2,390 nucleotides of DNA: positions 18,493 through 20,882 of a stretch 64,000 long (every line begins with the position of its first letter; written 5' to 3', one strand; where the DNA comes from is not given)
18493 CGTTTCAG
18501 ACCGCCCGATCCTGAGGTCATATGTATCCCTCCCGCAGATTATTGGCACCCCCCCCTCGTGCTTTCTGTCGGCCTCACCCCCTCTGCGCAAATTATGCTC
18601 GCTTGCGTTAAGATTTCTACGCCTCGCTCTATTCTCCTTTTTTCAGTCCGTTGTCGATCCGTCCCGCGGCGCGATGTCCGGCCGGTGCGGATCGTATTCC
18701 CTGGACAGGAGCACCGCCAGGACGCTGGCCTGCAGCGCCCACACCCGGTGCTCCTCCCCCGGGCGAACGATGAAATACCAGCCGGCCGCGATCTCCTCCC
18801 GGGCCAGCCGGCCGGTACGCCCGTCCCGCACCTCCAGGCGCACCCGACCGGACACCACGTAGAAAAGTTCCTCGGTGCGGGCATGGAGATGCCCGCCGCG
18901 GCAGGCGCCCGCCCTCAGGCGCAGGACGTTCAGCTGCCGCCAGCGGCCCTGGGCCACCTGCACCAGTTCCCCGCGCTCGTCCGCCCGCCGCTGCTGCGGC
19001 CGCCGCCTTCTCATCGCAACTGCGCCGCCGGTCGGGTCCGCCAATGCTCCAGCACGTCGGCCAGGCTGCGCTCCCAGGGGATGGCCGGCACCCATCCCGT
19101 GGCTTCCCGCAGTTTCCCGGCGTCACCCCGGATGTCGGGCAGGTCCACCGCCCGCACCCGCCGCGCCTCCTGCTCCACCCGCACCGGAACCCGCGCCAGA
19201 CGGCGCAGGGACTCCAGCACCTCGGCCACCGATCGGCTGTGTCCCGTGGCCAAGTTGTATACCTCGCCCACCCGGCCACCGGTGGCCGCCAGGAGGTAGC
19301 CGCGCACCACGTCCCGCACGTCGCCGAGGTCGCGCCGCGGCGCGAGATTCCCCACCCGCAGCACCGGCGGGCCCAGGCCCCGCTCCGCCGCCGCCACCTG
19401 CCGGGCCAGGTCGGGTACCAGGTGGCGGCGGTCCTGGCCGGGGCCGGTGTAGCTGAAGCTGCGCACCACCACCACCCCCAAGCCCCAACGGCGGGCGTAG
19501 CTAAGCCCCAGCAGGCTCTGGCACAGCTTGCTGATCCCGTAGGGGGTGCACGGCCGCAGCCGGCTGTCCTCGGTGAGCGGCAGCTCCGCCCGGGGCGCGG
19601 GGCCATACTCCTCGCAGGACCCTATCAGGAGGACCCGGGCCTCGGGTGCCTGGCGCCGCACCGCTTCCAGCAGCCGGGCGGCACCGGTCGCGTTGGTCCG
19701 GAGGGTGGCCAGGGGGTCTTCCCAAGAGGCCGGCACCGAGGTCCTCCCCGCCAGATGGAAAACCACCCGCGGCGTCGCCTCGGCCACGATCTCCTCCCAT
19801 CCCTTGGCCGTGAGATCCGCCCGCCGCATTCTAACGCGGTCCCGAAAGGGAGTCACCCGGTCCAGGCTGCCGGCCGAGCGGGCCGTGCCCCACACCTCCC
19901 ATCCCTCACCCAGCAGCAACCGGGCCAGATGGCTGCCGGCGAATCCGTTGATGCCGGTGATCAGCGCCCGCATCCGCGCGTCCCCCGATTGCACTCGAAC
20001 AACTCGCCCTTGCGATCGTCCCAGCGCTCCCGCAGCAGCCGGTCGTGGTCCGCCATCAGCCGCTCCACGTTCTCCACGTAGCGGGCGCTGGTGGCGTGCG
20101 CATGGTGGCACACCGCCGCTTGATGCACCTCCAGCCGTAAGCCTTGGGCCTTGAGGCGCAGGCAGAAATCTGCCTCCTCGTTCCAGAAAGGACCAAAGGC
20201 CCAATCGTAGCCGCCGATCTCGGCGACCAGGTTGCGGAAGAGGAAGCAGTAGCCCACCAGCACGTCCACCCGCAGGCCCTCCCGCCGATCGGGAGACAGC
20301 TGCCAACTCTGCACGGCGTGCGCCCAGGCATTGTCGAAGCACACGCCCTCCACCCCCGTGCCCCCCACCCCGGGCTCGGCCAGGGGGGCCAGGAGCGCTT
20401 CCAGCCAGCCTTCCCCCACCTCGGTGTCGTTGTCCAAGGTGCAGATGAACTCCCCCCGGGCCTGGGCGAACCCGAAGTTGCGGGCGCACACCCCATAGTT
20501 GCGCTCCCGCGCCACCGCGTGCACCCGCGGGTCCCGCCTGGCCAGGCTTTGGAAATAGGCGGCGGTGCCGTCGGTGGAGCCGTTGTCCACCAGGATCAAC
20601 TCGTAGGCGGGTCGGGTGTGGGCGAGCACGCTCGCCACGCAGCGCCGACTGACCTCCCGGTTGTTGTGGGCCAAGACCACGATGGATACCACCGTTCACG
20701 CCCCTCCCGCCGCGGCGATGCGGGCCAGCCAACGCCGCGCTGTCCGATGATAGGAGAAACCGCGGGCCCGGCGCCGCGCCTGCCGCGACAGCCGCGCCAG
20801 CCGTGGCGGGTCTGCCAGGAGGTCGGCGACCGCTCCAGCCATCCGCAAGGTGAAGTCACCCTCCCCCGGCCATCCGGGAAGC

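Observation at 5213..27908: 22-gene co-directional glycosylation locus with at least 14 glycosyltransferases and no flippase/polymerase/priming enzyme: candidate mother-cell spore-surface glycan or protein-glycosylation system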

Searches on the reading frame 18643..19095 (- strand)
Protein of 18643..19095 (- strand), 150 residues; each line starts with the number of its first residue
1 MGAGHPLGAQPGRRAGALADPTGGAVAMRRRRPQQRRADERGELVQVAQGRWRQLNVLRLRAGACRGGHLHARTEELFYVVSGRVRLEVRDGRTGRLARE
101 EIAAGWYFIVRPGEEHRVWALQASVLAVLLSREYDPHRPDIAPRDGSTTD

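Call 7: search_protein_families(library=pfam, proteins=[window:18643-19095:-], max_evalue=0.01)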
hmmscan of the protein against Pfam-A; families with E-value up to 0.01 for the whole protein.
window:18643-19095:- (150 aa): 5 families
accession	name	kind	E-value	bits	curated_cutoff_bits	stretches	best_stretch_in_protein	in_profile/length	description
PF07883.17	Cupin_2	-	3.2e-09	36.8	27.2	1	59-122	4-60/70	Cupin domain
PF14667.12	Polysacc_synt_C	-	4.9e-08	33.5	28.7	1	38-140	2-109/111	Polysaccharide biosynthesis C-terminal domain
PF05523.17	FdtA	-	2e-05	24.8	23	1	53-136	33-116/131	WxcM-like, C-terminal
PF05899.18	Cupin_3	-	0.00057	20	23.5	1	72-115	23-61/74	EutQ-like cupin domain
PF00190.28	Cupin_1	-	0.0012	18.9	22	1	57-128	37-110/151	Cupin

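Call 18: search_protein_families(library=ncbifam, proteins=[window:18643-19014:-], max_evalue=0.001)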
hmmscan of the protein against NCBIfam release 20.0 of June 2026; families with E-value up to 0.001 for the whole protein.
window:18643-19014:- (123 aa): 1 family
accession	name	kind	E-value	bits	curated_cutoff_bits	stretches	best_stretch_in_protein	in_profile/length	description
TIGR03214.2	ura-cupin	equivalog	0.00048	19.7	200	1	41-112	63-130/249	(S)-ureidoglycine aminohydrolase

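Call 93: search_solved_structures(query=window:18643-19014:-, max_evalue=1)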
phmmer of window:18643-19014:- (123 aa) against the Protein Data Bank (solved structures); distinct sequences matched with E-value up to 1: 26.
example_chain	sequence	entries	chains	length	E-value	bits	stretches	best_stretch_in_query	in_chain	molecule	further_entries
4met_A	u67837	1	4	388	5.6e-05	26.3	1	31-98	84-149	Oxalate decarboxylase OxdC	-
6tzp_A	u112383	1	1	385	6.2e-05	26.2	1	31-98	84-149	Oxalate decarboxylase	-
6ufi_A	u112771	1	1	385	8.5e-05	25.8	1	31-98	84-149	Cupin domain-containing protein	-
2v09_A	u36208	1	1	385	0.0001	25.5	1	31-98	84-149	OXALATE DECARBOXYLASE OXDC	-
3s0m_A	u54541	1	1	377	0.00011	25.3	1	31-98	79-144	Oxalate decarboxylase oxdC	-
5vg3_A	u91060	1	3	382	0.00012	25.3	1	31-98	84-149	Oxalate decarboxylase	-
1j58_A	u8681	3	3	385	0.00012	25.3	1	31-98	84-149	YVRK PROTEIN | OXALATE DECARBOXYLASE OXDC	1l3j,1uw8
2uy9_A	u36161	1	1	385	0.00012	25.3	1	31-98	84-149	OXALATE DECARBOXYLASE OXDC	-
2uya_A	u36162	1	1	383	0.00012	25.3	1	31-98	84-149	OXALATE DECARBOXYLASE OXDC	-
2uyb_A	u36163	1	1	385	0.00012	25.2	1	31-98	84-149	OXALATE DECARBOXYLASE OXDC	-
5hi0_A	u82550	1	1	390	0.00013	25.2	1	31-98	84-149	Oxalate decarboxylase OxdC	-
2vqa_A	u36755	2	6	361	0.00034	23.8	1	31-82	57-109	SLL1358 PROTEIN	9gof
2uy8_A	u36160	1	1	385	0.00081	22.6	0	31-98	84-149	OXALATE DECARBOXYLASE OXDC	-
6l9i_A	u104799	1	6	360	0.0064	19.7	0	33-103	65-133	Oxalate decarboxylase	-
7zvy_G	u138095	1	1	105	0.017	18.3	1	32-89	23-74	Cupin_2 domain-containing protein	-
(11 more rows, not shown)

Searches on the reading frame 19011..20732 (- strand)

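Call 6: search_protein_families(library=pfam, proteins=[window:19011-20732:-], max_evalue=0.01)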
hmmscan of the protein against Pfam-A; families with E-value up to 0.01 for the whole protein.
window:19011-20732:- (573 aa): 4 families
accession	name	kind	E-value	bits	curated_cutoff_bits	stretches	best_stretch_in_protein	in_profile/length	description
PF16363.11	GDP_Man_Dehyd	-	4.5e-54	184.6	27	1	257-555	1-327/332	GDP-mannose 4,6 dehydratase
PF01370.27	Epimerase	-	6.7e-52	176.7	20.9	1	256-495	1-240/240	NAD dependent epimerase/dehydratase family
PF04321.23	RmlD_sub_bind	-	3.3e-07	30.1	27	1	254-403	1-130/287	RmlD substrate binding domain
PF02719.21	Polysacc_synt_2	-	0.0021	17.8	20.2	0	313-367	70-124/293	Polysaccharide biosynthesis protein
